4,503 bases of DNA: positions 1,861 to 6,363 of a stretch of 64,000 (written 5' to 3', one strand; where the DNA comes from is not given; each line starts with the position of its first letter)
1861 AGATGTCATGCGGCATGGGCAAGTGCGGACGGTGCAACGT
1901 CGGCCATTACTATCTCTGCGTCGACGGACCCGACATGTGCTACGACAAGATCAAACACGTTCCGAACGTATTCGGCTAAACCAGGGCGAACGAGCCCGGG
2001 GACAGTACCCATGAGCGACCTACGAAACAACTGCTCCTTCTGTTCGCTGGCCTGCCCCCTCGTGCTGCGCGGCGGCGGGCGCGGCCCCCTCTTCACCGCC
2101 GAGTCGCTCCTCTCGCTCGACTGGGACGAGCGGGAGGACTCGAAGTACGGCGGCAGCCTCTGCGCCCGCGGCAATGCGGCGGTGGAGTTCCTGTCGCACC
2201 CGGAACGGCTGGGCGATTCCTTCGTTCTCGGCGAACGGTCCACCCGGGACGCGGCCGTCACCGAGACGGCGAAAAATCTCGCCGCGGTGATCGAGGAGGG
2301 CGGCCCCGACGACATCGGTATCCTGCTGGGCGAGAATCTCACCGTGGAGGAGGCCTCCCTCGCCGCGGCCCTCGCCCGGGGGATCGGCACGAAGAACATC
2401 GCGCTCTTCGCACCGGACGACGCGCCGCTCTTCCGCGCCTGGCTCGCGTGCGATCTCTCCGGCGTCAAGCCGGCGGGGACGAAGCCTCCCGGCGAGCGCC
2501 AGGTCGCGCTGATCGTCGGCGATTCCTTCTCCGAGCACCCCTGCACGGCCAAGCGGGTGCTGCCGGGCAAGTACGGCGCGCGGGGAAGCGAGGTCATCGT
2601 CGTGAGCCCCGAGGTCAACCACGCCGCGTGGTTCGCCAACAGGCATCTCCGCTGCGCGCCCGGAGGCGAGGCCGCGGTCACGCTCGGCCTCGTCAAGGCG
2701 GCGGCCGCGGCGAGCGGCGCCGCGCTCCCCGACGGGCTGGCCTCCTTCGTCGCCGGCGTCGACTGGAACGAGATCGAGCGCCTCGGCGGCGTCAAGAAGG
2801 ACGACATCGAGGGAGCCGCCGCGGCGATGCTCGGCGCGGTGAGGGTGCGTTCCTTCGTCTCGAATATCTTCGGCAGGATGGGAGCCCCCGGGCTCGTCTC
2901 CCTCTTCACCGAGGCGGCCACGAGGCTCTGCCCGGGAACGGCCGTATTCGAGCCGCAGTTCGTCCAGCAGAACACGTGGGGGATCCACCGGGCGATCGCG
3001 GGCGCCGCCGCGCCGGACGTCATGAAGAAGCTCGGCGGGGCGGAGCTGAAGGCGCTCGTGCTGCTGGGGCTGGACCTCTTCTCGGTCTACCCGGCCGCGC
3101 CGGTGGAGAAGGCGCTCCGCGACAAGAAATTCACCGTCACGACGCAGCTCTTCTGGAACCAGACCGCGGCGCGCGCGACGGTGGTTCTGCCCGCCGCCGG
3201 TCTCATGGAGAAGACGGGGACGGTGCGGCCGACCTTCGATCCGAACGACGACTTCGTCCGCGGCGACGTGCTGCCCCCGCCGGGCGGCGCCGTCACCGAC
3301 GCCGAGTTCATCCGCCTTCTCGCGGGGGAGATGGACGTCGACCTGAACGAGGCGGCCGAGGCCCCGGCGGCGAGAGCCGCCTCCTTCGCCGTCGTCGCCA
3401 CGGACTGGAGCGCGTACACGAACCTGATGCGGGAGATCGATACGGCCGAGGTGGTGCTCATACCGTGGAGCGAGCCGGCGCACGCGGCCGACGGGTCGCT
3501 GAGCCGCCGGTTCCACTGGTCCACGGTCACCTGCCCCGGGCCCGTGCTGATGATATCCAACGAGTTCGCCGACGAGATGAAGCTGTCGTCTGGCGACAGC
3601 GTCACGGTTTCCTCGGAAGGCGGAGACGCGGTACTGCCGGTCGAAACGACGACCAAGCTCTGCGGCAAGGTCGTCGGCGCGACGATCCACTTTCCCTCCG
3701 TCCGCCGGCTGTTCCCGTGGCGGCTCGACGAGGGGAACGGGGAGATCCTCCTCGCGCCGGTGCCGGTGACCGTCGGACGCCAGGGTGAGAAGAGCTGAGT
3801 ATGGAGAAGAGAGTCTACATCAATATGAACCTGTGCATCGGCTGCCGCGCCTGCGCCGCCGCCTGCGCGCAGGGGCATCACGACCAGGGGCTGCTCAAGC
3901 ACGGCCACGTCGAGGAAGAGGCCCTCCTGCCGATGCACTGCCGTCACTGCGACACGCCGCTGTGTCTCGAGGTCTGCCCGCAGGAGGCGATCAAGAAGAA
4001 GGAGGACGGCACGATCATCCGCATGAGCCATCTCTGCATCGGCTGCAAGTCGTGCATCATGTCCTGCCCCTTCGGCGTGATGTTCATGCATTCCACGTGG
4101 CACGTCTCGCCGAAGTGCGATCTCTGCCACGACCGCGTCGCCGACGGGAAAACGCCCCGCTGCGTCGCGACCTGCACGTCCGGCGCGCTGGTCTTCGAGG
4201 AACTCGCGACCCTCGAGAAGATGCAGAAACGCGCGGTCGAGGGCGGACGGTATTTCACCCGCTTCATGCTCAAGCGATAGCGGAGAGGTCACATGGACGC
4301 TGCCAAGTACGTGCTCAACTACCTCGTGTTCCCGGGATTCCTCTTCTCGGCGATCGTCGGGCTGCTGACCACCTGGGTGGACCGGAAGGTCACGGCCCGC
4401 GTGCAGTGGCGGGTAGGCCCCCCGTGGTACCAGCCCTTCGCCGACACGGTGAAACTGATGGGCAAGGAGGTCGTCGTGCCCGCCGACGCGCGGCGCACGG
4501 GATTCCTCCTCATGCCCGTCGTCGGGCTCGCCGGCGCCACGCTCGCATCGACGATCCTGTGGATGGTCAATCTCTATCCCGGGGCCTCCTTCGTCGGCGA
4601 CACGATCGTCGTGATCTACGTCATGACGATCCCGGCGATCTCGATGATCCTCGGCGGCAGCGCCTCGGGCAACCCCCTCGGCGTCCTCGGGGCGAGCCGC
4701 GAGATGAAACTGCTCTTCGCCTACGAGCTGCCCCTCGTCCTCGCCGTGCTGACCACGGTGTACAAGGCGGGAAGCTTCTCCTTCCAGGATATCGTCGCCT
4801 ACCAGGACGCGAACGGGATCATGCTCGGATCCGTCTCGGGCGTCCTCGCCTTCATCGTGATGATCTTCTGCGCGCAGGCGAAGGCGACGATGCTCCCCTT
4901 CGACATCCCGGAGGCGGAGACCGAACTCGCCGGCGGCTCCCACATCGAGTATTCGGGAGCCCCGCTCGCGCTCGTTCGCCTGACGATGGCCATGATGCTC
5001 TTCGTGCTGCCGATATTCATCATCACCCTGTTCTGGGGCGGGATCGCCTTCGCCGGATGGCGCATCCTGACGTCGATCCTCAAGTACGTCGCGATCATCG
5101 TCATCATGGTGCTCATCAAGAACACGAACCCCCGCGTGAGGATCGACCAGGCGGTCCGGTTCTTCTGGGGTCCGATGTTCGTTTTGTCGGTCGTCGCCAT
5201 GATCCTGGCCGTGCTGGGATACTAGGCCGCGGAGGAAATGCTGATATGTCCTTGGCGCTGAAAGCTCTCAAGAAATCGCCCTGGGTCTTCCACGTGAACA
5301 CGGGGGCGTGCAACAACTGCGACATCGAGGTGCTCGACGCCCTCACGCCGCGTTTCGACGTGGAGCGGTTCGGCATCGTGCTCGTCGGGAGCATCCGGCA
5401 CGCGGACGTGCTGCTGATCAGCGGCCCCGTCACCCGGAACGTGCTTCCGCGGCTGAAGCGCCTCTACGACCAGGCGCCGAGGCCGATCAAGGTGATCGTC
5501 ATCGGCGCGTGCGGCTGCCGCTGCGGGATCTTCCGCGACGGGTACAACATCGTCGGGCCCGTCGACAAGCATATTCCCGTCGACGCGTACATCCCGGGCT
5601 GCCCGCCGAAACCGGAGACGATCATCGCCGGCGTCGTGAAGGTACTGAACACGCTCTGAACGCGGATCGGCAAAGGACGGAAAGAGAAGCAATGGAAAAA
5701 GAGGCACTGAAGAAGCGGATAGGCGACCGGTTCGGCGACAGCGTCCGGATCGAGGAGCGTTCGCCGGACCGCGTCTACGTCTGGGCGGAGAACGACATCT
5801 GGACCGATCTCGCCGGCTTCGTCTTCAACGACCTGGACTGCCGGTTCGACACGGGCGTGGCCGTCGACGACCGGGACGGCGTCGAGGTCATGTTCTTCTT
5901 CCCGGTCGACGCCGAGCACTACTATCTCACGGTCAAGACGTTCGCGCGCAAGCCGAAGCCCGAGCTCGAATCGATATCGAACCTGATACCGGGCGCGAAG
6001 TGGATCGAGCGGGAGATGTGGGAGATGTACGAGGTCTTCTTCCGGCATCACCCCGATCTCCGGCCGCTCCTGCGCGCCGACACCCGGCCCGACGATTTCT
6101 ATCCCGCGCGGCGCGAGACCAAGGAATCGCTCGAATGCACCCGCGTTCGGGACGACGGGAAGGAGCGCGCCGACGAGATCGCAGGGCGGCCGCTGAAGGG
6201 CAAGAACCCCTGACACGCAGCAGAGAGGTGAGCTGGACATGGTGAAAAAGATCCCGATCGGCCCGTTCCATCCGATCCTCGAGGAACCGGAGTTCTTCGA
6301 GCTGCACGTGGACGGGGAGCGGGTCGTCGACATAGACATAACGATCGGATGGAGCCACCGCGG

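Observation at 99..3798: NAD(P)H-type input module (AsrA/HydB-like + AsrB/HydG-like + short MopB subunit) fused upstream of a membrane-bound group-4 hydrogenase operon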

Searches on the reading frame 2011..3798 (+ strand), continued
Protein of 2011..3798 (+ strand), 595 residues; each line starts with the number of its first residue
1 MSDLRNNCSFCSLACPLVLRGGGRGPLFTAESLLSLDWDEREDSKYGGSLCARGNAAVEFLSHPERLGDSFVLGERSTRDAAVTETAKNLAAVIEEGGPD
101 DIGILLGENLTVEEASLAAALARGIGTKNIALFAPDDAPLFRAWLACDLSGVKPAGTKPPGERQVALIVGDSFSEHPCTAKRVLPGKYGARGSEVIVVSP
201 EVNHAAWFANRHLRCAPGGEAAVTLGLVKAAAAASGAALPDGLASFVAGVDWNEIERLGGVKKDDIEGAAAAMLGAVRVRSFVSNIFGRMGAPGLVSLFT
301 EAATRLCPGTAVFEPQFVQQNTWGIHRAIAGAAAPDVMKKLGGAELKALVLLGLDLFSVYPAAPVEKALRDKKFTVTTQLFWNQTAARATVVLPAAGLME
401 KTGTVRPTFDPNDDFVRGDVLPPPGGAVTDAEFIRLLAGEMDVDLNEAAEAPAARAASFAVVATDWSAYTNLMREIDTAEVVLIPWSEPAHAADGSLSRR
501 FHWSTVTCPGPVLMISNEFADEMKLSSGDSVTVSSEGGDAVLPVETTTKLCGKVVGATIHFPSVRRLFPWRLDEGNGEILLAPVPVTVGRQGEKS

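Call 74: find_encoding_contigs(protein=P0323, flank=10000, max_places=1)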
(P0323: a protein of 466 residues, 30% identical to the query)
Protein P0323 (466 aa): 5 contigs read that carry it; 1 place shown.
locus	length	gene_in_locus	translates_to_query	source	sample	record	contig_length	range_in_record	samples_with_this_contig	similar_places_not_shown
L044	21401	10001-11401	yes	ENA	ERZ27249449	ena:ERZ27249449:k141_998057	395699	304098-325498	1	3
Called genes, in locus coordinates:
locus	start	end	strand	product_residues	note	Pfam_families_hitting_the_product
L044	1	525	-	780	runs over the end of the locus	PF06165:GH94_b-supersand, PF17167:Glyco_hydro_94, PF17389:Bac_rhamnosid6H (weak), PF22422:MGH1-like_GH (weak)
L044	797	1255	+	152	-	-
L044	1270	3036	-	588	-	PF01301:Glyco_hydro_35 (faint), PF02449:Glyco_hydro_42, PF08532:Glyco_hydro_42M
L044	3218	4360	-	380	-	-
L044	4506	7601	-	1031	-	-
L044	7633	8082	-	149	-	PF02643:DUF192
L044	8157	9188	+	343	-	PF17179:Fer4_22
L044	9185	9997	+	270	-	PF00970:FAD_binding_6 (weak), PF00175:NAD_binding_1, PF10418:DHODB_Fe-S_bind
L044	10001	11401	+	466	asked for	PF04879:Molybdop_Fe4S4, PF00384:Molybdopterin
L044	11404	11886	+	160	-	PF12838:Fer4_7 (faint), PF13237:Fer4_10 (faint), PF13187:Fer4_9 (faint), PF13247:Fer4_11, PF00037:Fer4 (weak)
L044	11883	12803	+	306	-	PF00146:NADHdh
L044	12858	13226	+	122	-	PF01058:Oxidored_q6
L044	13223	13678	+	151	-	PF00329:Complex1_30kDa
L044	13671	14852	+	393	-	PF00374:NiFeSe_Hases, PF00346:Complex1_49kDa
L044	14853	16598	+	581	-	PF00361:Proton_antipo_M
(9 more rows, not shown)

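Call 75: find_encoding_contigs(protein=P0182, flank=10000, max_places=1)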
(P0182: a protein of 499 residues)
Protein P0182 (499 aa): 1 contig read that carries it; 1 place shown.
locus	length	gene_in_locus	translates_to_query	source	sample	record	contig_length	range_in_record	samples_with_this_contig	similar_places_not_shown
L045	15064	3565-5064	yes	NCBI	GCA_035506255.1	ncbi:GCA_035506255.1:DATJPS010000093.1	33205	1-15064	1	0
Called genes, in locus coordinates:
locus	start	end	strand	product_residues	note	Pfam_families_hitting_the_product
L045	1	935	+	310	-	PF04055:Radical_SAM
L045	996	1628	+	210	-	PF06971:Put_DNA-bind_N, PF02629:CoA_binding, PF01408:GFO_IDH_MocA (weak)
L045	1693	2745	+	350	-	PF17179:Fer4_22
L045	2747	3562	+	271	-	PF00970:FAD_binding_6, PF00175:NAD_binding_1, PF10418:DHODB_Fe-S_bind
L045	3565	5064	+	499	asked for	PF04879:Molybdop_Fe4S4, PF00384:Molybdopterin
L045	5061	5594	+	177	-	PF12838:Fer4_7 (faint), PF25160:LdpA_Fe-S-bd (faint), PF13237:Fer4_10 (faint), PF13187:Fer4_9 (faint), PF13484:Fer4_16 (faint), PF13247:Fer4_11, PF00037:Fer4 (weak)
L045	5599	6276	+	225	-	-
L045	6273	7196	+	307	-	PF00146:NADHdh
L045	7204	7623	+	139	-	PF01058:Oxidored_q6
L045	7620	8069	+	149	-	PF00329:Complex1_30kDa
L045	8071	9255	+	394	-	PF00374:NiFeSe_Hases, PF00346:Complex1_49kDa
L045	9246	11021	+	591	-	PF00361:Proton_antipo_M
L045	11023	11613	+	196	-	-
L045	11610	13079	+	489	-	PF00662:Proton_antipo_N (weak), PF00361:Proton_antipo_M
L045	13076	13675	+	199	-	PF14697:Fer4_21 (faint), PF00037:Fer4 (weak), PF12838:Fer4_7, PF13187:Fer4_9 (weak)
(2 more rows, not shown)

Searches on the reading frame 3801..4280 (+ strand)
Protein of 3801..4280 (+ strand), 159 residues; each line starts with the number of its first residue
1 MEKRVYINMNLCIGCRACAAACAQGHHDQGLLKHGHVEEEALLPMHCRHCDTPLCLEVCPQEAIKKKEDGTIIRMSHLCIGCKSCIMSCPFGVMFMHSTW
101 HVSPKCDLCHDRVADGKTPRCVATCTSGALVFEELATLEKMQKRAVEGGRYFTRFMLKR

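Call 6: search_protein_families(library=pfam, proteins=[window:3801-4280:+], max_evalue=0.01)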
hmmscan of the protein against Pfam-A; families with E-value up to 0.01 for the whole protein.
window:3801-4280:+ (159 aa): 12 families
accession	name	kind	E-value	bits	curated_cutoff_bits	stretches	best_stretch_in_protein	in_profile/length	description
PF13247.11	Fer4_11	-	3.8e-21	75.6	26.2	1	42-134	5-99/100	4Fe-4S dicluster domain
PF12838.12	Fer4_7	-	8.9e-12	45.7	27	2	46-93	1-52/52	4Fe-4S dicluster domain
PF13187.11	Fer4_9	-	1.5e-11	44.5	27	2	46-92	1-50/52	4Fe-4S dicluster domain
PF13237.11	Fer4_10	-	5.7e-10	39.4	25.5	2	5-60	2-53/53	4Fe-4S dicluster domain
PF12837.12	Fer4_6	-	9.9e-10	38.3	25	2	5-23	2-20/24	4Fe-4S binding domain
PF00037.32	Fer4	-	3.9e-09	36.4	21.1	2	78-93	7-22/24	4Fe-4S binding domain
PF25160.1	LdpA_Fe-S-bd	-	1.4e-07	31.6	27.6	1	49-97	4-46/49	LdpA Fe-S cluster-binding domain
PF14697.11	Fer4_21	-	2e-07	31.4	35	2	7-65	3-58/59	4Fe-4S dicluster domain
PF13484.11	Fer4_16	-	8.7e-07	30.1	30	0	46-69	1-21/66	4Fe-4S double cluster binding domain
PF12797.12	Fer4_2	-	5.8e-06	26.4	24.5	1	4-22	2-20/22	4Fe-4S binding domain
PF12800.12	Fer4_4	-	2e-05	25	24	1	78-92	3-17/17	4Fe-4S binding domain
PF12798.12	Fer4_3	-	4.6e-05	24.4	27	0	79-92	1-14/15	4Fe-4S binding domain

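Call 7: search_protein_families(library=ncbifam, proteins=[window:3801-4280:+], max_evalue=0.01)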
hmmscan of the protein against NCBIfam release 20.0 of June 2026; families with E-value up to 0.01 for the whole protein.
window:3801-4280:+ (159 aa): 54 families (the best 25 are shown)
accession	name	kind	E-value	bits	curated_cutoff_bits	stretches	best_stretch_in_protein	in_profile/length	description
TIGR02951.1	DMSO_dmsB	equivalog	1.1e-27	97.1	214.1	1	44-140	61-158/161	DMSO/selenate family reductase complex B subunit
NF045797.1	DsrO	equivalog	5.6e-25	88.1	200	1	33-138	89-205/235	sulfate reduction electron transfer complex DsrMKJOP subunit DsrO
TIGR01582.1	FDH-beta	equivalog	1.8e-22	79.8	334.7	1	46-146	92-193/283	formate dehydrogenase subunit beta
NF045715.1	sulf_resp_HmcB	equivalog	2.9e-22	79.2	420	1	41-146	101-209/307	sulfate respiration complex iron-sulfur protein HmcB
NF011569.0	PRK14993.1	equivalog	8.2e-22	77.8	416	1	6-136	47-189/244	tetrathionate reductase subunit TtrB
TIGR03149.1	cyt_nit_nrfC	equivalog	1.9e-21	76.4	377.6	1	9-143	45-192/225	cytochrome c nitrite reductase Fe-S protein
NF009408.0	PRK12769.1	equivalog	3.4e-21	75.1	1003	1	1-144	1-156/659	formate-dependent uric acid utilization protein AegA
NF008134.0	PRK10882.1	equivalog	1.1e-19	70.7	263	1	37-144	103-217/329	hydrogenase 2 operon protein HybA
NF009451.0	PRK12809.1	equivalog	6.2e-19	67.7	1154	1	1-142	1-146/639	formate-dependent uric acid utilization protein YgfT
NF038355.1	FDH3_beta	equivalog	1e-18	68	240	1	4-94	4-101/180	formate dehydrogenase FDH3 subunit beta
TIGR03478.1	DMSO_red_II_bet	subfamily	1.5e-18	66.8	480.7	1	43-128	127-213/321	DMSO reductase family type II enzyme, iron-sulfur subunit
NF041715.1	arsenate_red_ArrB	equivalog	2.7e-18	66.4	450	2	5-97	5-107/233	arsenate respiratory reductase iron-sulfur subunit ArrB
NF007658.0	PRK10330.1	equivalog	2.4e-16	59.7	260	2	2-95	2-105/181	electron transport protein HydN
NF045766.1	PhenlGlyoxDHPadI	equivalog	7.5e-16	57.9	700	1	7-138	9-141/443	NADH-dependent phenylglyoxylate dehydrogenase subunit beta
NF042979.1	EthbenzDh_ebdB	equivalog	5e-14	51.9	740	1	45-136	151-243/354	ethylbenzene dehydrogenase subunit beta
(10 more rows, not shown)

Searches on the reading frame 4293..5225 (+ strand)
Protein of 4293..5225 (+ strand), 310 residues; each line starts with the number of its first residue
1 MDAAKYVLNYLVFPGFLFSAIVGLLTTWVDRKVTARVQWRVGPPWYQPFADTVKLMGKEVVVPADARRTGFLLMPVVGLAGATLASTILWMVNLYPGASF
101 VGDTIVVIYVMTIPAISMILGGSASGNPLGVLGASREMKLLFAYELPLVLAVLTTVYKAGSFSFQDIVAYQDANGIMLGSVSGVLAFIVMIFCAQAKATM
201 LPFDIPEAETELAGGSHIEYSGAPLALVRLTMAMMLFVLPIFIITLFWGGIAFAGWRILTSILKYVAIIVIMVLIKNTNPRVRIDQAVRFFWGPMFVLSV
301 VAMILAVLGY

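Call 6: search_protein_families(library=pfam, proteins=[window:4293-5225:+], max_evalue=0.01)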
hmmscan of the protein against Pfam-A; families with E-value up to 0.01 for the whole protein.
window:4293-5225:+ (310 aa): 1 family
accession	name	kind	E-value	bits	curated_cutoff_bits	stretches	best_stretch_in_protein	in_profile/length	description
PF00146.26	NADHdh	-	6.2e-68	229.8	27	1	18-306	9-297/298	NADH dehydrogenase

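Call 7: search_protein_families(library=ncbifam, proteins=[window:4293-5225:+], max_evalue=0.01)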
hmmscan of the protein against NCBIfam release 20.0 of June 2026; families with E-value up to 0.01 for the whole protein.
window:4293-5225:+ (310 aa): 7 families
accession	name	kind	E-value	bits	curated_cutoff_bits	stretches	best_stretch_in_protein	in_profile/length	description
NF004741.0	PRK06076.1-2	equivalog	1e-57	195.9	305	1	8-308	22-331/337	NADH-quinone oxidoreductase subunit NuoH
NF004744.0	PRK06076.1-5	equivalog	4.7e-36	124.7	542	1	16-305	37-358/372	NADH-quinone oxidoreductase subunit NuoH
NF004740.0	PRK06076.1-1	equivalog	4.6e-35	121.7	399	1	22-305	37-315/325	NADH-quinone oxidoreductase subunit NuoH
NF004745.0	PRK06076.1-6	equivalog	1.2e-33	116.8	450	1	25-305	32-328/341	NADH-quinone oxidoreductase subunit NuoH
NF004743.0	PRK06076.1-4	equivalog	2.5e-29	102.4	494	1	16-304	24-336/433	NADH-quinone oxidoreductase subunit NuoH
NF040610.1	F420_dehyd_FpoH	exception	5e-29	101.7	475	1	18-307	24-333/339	F420H2 dehydrogenase subunit FpoH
NF004742.0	PRK06076.1-3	equivalog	1.3e-24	87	531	1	30-305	46-343/356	NADH-quinone oxidoreductase subunit NuoH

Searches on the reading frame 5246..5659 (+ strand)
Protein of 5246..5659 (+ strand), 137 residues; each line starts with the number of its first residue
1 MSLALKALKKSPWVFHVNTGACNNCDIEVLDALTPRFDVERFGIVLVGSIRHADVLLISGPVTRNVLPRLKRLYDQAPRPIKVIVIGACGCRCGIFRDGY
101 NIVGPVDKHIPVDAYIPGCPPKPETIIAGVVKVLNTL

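Call 6: search_protein_families(library=pfam, proteins=[window:5246-5659:+], max_evalue=0.01)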
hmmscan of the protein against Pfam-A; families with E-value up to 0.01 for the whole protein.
window:5246-5659:+ (137 aa): 1 family
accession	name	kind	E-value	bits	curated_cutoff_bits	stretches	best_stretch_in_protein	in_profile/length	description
PF01058.29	Oxidored_q6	-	7.9e-29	100.4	27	1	22-132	1-127/128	NADH ubiquinone oxidoreductase, 20 Kd subunit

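Call 7: search_protein_families(library=ncbifam, proteins=[window:5246-5659:+], max_evalue=0.01)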
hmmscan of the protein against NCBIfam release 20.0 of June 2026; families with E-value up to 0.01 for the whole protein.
window:5246-5659:+ (137 aa): 16 families
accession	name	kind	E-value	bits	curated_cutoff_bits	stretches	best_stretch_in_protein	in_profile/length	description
NF005012.1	PRK06411.1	subfamily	1.4e-38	132.1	116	1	9-133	33-154/166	NADH-quinone oxidoreductase subunit NuoB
TIGR01957.1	nuoB_fam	subfamily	2.4e-35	121.6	142.7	1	11-134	18-139/145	NADH-quinone oxidoreductase subunit B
NF011394.0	PRK14819.1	equivalog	7.2e-34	117.5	312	1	21-131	41-150/264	NADH-quinone oxidoreductase subunit B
NF011393.0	PRK14818.1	equivalog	9.2e-32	109.9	255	1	13-134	32-152/173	NADH dehydrogenase subunit B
NF011391.0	PRK14816.1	equivalog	1.9e-30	105.9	283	1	19-133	58-173/196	NADH-quinone oxidoreductase subunit B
NF011395.0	PRK14820.1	equivalog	3.3e-29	101.9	263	1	9-134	32-154/180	NADH-quinone oxidoreductase subunit B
NF011390.0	PRK14815.1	equivalog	2.4e-28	98.7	281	1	22-133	44-153/183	NADH dehydrogenase subunit B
NF011388.0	PRK14813.1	equivalog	4.4e-28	98.4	294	1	23-134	38-150/189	NADH dehydrogenase subunit B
NF009808.0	PRK13292.1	equivalog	4.9e-28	97.4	1156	1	23-132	35-144/791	NADH-quinone oxidoreductase subunit B/C/D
NF011389.0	PRK14814.1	equivalog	1.7e-24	86.6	285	1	11-134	34-154/186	NADH dehydrogenase subunit B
NF011392.0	PRK14817.1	equivalog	1.7e-24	86.5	271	1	21-132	46-155/182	NADH-quinone oxidoreductase subunit B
TIGR03294.1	FrhG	equivalog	1.1e-05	25.3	245.5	1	49-135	47-142/228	coenzyme F420 hydrogenase subunit gamma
NF007779.0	PRK10468.1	equivalog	0.00024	20.2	659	1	69-134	137-206/372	hydrogenase 2 small subunit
NF045875.1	F420_non_VhuG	exception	0.00064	19.1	450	1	101-135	131-165/286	F420-non-reducing hydrogenase subunit VhuG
NF045520.1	H2_NiFeSe_small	exception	0.0018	17.7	470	0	114-136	186-208/314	NiFeSe hydrogenase small subunit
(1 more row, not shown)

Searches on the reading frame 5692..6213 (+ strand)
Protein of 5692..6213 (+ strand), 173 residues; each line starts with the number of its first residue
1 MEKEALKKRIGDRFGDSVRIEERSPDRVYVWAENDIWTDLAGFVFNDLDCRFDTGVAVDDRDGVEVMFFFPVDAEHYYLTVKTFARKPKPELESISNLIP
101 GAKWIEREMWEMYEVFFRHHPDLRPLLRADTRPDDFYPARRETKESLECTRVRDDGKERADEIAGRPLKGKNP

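Call 6: search_protein_families(library=pfam, proteins=[window:5692-6213:+], max_evalue=0.01)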
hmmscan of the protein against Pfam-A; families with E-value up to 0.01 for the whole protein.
window:5692-6213:+ (173 aa): 1 family
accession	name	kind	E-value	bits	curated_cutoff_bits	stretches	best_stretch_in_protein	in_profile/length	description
PF00329.25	Complex1_30kDa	-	2.2e-18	67.5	22.5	1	31-143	2-118/124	Respiratory-chain NADH dehydrogenase, 30 Kd subunit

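Call 7: search_protein_families(library=ncbifam, proteins=[window:5692-6213:+], max_evalue=0.01)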
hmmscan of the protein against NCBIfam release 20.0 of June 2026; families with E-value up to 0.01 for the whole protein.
window:5692-6213:+ (173 aa): 15 families
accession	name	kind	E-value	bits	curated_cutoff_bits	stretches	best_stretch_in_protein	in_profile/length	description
NF004735.0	PRK06074.2-2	equivalog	3.1e-13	50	176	1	10-132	10-136/158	NADH-quinone oxidoreductase subunit C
NF040611.1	F420_dehyd_FpoC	exception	3.6e-13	49.7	220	1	8-133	8-137/158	F420H2 dehydrogenase subunit FpoC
TIGR01961.1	NuoC_fam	subfamily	2.9e-12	47.2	122.45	1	57-131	34-108/122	NADH (or F420H2) dehydrogenase, subunit C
NF004733.0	PRK06074.1-5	equivalog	2.7e-11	43.5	225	1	5-128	8-136/203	NADH-quinone oxidoreductase subunit C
NF006304.0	PRK08491.1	equivalog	8.2e-09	35.4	228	1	59-128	93-161/263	NADH-quinone oxidoreductase subunit C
NF009808.0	PRK13292.1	equivalog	8.4e-09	33.8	1156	1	5-130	226-362/791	NADH-quinone oxidoreductase subunit B/C/D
NF004730.0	PRK06074.1-1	equivalog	3.2e-08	33.7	193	1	75-127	89-142/200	NADH-quinone oxidoreductase subunit C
NF009141.0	PRK12494.1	equivalog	6.7e-08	32.6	175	1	78-130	100-152/175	NAD(P)H-quinone oxidoreductase subunit J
NF005832.0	PRK07735.1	equivalog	3.6e-07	29.8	431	1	57-130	339-412/430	NADH-quinone oxidoreductase subunit C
NF004737.0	PRK06074.2-4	equivalog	4.2e-07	30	144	1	56-142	41-123/150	NADH-quinone oxidoreductase subunit C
NF008728.0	PRK11742.1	equivalog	8.7e-07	27.7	840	1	78-131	109-162/598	NADH-quinone oxidoreductase subunit C/D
NF004732.0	PRK06074.1-4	equivalog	1.7e-06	28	376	1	79-127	132-181/250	NADH-quinone oxidoreductase subunit C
NF005856.0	PRK07785.1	equivalog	7.5e-06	26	224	1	79-127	160-208/246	NADH-quinone oxidoreductase subunit C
NF004734.0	PRK06074.2-1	equivalog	8.6e-06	25.8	169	1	53-149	56-155/164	NADH-quinone oxidoreductase subunit C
NF004736.0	PRK06074.2-3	equivalog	0.0093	15.6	239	0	67-142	82-156/183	NADH-quinone oxidoreductase subunit C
